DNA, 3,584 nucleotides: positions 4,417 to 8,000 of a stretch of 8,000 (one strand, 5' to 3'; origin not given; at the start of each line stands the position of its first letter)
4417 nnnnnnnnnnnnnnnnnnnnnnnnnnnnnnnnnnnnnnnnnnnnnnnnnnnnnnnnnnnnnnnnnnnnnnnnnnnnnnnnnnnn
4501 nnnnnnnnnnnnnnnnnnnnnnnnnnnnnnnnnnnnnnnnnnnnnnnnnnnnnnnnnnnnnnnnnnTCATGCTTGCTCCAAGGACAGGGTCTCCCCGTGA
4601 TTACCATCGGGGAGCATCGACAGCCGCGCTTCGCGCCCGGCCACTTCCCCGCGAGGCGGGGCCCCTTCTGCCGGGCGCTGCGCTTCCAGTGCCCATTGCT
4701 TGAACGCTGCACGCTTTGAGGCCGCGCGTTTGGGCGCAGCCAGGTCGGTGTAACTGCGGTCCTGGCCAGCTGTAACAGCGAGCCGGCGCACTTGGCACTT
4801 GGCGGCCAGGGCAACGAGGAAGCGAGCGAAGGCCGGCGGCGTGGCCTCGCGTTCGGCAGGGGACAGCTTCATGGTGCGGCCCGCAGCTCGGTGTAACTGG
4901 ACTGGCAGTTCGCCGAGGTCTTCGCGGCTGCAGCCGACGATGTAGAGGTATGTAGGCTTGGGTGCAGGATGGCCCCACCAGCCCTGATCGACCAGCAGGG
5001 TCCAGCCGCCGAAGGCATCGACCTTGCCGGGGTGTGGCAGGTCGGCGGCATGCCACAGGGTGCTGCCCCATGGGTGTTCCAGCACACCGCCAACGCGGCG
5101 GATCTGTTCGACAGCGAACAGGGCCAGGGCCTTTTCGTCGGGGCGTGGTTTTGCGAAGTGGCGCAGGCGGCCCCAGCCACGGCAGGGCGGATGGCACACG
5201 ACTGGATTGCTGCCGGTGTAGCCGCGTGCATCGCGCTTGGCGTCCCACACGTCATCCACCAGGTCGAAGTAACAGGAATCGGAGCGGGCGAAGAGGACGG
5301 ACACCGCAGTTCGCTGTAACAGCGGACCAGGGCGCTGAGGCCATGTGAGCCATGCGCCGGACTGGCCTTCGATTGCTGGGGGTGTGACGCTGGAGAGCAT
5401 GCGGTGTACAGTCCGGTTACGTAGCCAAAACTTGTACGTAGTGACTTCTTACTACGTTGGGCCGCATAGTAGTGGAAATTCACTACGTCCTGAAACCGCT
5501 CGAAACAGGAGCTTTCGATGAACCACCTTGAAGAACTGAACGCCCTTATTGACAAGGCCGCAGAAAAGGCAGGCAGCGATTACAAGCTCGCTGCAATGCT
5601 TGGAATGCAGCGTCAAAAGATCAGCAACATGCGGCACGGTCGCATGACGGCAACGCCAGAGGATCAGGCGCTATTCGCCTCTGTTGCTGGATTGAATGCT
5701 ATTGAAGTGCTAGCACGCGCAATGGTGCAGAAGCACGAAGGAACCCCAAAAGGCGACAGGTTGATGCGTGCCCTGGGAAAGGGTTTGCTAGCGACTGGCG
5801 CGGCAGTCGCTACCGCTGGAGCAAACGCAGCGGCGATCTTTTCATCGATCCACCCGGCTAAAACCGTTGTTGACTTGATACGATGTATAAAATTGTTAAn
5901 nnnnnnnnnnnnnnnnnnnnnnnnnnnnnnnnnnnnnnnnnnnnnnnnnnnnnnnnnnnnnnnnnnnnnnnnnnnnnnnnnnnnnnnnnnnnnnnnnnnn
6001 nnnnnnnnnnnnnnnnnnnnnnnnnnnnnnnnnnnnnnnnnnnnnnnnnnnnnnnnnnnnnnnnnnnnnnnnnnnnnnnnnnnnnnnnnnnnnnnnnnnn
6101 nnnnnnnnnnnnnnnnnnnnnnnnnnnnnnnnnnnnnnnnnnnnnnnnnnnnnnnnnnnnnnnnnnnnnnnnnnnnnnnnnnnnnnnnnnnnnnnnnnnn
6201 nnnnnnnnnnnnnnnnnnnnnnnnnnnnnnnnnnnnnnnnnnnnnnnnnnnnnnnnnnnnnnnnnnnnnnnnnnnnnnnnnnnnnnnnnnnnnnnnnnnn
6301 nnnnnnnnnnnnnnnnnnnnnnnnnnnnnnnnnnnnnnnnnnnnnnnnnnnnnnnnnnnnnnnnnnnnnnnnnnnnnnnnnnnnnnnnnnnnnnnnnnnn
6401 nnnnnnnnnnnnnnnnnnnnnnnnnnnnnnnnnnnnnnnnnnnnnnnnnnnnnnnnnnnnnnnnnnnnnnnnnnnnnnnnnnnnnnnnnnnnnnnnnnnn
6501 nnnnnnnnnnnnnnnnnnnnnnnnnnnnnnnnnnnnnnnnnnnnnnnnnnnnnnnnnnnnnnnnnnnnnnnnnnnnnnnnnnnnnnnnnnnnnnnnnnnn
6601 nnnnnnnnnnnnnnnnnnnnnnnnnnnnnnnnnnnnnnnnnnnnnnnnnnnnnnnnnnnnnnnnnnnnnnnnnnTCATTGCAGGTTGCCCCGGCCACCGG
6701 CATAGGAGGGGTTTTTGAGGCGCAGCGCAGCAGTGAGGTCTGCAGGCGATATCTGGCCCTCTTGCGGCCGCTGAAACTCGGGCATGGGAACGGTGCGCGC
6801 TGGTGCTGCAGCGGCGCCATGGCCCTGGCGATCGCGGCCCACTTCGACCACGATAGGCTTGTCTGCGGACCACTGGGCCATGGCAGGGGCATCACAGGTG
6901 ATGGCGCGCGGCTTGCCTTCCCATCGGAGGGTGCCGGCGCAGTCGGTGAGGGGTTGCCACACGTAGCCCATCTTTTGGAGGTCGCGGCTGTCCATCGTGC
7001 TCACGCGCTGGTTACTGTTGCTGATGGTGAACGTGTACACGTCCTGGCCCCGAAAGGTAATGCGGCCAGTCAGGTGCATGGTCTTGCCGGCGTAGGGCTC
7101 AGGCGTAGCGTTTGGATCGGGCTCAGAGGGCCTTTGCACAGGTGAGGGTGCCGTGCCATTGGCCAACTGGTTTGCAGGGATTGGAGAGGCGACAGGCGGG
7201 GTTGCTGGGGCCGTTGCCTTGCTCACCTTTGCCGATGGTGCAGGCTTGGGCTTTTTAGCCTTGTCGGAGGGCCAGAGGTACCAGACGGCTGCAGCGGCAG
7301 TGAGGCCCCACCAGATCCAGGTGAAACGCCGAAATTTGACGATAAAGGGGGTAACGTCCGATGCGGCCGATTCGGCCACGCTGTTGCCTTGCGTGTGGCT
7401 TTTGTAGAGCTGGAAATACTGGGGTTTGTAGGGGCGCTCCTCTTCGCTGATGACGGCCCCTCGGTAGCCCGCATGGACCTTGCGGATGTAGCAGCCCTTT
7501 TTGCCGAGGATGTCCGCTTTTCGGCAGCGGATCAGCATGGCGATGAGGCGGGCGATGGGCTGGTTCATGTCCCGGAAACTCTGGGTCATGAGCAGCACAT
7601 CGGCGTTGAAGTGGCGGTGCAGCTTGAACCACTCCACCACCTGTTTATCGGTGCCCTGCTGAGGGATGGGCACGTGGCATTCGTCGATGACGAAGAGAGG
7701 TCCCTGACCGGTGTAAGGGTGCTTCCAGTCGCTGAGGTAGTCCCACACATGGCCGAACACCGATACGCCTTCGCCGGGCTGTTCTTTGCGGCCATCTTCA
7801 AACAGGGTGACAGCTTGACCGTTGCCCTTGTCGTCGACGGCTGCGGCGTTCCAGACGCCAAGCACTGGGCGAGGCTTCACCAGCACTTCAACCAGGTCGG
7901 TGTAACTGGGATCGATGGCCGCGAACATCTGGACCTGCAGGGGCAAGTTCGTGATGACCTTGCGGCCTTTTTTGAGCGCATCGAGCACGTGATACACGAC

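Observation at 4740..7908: Strand-polarised TGTAAC 9-mer family: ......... x5 and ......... x3, scattered through coding and noncoding DNA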

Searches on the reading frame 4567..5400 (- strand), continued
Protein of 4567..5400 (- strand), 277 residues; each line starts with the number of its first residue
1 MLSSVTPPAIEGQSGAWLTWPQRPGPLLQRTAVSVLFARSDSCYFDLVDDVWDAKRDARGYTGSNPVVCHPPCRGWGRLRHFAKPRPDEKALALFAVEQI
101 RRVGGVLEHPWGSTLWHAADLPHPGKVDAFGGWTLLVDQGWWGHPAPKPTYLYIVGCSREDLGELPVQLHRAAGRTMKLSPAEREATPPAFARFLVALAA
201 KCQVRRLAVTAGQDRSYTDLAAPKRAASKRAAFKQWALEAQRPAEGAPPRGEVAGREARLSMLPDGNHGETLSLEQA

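Call 103: search_protein_families(library=pfam, proteins=[L094:5479-6495:+, L095:2184-3233:+, L106:5108-6151:+, L109:3639-4505:+, L110:1103-2380:+, L111:1008-2021:+, L123:1483-2547:+, L144:2170-3225:+, L149:6426-7649:+, L136:3625-5406:+], max_evalue=0.001)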
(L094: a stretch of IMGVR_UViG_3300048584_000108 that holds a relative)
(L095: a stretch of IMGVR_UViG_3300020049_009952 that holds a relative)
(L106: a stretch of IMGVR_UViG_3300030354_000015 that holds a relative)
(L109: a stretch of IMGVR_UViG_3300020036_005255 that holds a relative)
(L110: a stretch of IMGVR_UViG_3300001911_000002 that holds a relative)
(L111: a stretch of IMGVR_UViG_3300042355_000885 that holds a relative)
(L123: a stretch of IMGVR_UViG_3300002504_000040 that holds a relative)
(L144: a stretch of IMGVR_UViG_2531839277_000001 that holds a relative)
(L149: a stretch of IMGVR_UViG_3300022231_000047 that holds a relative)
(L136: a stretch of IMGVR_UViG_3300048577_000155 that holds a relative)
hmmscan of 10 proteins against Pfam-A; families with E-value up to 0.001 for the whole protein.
L094:5479-6495:+ (338 aa): 1 family
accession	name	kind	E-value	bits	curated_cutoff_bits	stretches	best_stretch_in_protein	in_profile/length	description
PF23343.2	REP_ORF2-G2P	-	4.2e-13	49.9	27.8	1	141-262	3-98/99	Replication-associated protein ORF2/G2P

L095:2184-3233:+ (349 aa): 1 family
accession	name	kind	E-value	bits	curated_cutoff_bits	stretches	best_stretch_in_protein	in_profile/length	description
PF02486.25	Rep_trans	-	3.4e-27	95.8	29.6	1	158-319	2-189/201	Replication initiation factor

L106:5108-6151:+ (347 aa): 1 family
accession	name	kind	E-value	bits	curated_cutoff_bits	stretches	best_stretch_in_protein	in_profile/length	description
PF02486.25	Rep_trans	-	1.3e-18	67.8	29.6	1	97-213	2-125/201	Replication initiation factor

L109:3639-4505:+ (288 aa): 1 family
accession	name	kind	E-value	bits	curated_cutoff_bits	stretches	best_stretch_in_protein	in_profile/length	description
PF10065.14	DUF2303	-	1.8e-48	165.6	26.6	1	30-283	21-268/269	Uncharacterized conserved protein (DUF2303)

L110:1103-2380:+ (425 aa): 1 family
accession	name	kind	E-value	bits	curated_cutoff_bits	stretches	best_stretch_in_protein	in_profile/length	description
PF02486.25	Rep_trans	-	2.2e-24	86.7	29.6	1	196-301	2-114/201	Replication initiation factor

L111:1008-2021:+ (337 aa): 1 family
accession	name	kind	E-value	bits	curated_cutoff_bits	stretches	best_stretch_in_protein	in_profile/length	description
PF07120.17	DUF1376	-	3.9e-10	40.4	30.1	1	17-105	2-84/86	Protein of unknown function (DUF1376)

L123:1483-2547:+ (354 aa): 1 family
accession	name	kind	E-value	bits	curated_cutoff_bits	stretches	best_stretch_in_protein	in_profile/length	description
PF02486.25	Rep_trans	-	1.3e-24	87.3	29.6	1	153-255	1-111/201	Replication initiation factor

L144:2170-3225:+ (351 aa): 1 family
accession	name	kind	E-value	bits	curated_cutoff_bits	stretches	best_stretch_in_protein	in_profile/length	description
PF05144.20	Phage_CRI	-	5.3e-15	56.2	21.7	1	4-224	2-222/232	Replication-associated protein G2P N-terminal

L149:6426-7649:+ (407 aa): 2 families
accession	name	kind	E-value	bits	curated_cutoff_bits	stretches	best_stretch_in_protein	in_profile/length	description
PF05144.20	Phage_CRI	-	5.6e-11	43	21.7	1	119-300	45-230/232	Replication-associated protein G2P N-terminal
PF05155.20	G2P_X_C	-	4.4e-07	30.8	25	1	354-403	32-83/88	Replication-associated protein G2P C-terminal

L136:3625-5406:+ (593 aa): 2 families
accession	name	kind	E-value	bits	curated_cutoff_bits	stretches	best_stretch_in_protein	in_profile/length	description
PF05840.19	Phage_GPA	-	2.9e-73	247.2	31.4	1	122-375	68-321/321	Bacteriophage replication gene A protein (GPA)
PF23343.2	REP_ORF2-G2P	-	1.1e-11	45.3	27.8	1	241-371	4-98/99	Replication-associated protein ORF2/G2P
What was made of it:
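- The 277-aa family is syntenic with rep genes (call 103).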

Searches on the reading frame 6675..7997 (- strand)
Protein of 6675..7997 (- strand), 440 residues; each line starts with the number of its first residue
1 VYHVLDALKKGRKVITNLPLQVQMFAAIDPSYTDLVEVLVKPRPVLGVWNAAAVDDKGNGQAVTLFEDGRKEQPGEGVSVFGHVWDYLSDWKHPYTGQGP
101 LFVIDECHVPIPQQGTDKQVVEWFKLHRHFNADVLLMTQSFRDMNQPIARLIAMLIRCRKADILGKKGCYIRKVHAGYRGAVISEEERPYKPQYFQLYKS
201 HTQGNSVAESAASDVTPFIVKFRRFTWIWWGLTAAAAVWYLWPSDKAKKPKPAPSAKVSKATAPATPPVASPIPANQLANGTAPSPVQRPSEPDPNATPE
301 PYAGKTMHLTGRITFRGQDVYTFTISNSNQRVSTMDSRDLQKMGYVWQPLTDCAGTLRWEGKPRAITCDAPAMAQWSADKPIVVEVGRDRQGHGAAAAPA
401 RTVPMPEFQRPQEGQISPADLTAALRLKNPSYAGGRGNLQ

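Call 7: search_protein_families(library=pfam, proteins=[window:6675-7997:-], max_evalue=0.01)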
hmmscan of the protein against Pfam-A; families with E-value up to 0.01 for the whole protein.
window:6675-7997:- (440 aa): 1 family
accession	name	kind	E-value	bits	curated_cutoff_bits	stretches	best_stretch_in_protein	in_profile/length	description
PF05707.18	Zot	-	6.2e-19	68.7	20.3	1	84-204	68-196/197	Zonular occludens toxin (Zot)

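Call 9: search_protein_families(library=phrogs, proteins=[window:6675-7997:-], max_evalue=0.01)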
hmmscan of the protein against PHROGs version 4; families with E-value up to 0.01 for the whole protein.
window:6675-7997:- (440 aa): 4 families
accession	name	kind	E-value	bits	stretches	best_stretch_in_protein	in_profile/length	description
phrog_197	-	moron, auxiliary metabolic gene and host takeover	7.6e-60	204.7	1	2-394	46-392/486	Zot-like toxin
phrog_1041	-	moron, auxiliary metabolic gene and host takeover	2e-18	68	1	119-378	123-386/420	CTXphi Zot-like toxin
phrog_11271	-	head and packaging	1.8e-15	58.1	2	89-150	76-141/145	head morphogenesis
phrog_1675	-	head and packaging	0.0004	20.9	0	115-162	100-148/353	morphogenesis (protein I of M13)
